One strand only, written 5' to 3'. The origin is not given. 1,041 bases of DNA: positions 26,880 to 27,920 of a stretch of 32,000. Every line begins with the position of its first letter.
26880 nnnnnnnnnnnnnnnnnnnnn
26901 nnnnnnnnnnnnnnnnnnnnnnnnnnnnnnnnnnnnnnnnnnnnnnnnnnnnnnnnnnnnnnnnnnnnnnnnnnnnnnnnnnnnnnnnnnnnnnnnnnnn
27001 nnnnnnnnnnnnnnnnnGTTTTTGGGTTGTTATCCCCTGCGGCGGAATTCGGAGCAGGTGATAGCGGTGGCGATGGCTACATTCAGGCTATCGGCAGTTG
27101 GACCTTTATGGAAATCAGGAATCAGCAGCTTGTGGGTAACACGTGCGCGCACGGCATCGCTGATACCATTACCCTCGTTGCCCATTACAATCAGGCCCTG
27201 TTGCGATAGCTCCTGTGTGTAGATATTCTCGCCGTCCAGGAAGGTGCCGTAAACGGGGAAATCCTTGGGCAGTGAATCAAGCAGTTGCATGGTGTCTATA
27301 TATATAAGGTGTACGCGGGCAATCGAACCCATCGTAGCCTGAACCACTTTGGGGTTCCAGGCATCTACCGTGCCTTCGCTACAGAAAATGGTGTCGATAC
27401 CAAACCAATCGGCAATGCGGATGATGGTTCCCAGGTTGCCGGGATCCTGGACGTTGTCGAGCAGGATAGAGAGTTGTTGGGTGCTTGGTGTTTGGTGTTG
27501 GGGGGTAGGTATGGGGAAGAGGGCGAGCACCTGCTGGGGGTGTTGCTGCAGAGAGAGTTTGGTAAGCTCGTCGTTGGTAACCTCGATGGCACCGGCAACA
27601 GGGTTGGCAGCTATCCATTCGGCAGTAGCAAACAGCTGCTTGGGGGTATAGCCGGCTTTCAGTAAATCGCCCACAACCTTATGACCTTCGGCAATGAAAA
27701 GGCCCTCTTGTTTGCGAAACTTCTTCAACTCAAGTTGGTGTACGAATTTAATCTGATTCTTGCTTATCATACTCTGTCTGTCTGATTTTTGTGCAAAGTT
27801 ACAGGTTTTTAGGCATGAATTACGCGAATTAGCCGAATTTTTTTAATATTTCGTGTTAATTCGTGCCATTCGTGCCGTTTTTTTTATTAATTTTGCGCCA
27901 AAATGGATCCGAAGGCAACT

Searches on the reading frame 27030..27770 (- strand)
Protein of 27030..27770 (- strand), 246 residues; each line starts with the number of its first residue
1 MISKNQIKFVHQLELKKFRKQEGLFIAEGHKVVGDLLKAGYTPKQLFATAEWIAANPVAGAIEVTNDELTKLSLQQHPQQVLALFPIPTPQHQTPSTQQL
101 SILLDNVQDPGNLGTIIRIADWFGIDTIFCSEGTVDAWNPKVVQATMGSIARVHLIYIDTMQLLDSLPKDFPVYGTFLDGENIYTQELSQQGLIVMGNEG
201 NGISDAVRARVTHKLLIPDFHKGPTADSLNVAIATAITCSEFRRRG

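Call 79: search_protein_families(library=pfam, proteins=[window:27030-27770:-], max_evalue=0.001)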
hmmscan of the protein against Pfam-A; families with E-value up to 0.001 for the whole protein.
window:27030-27770:- (246 aa): 2 families
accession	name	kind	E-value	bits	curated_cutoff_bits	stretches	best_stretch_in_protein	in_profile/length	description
PF00588.24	SpoU_methylase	-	2.7e-31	109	29.7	1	100-239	2-141/142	SpoU rRNA Methylase family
PF22435.1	MRM3-like_sub_bind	-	3.1e-19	69.6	27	1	4-83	1-84/84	MRM3-like substrate binding domain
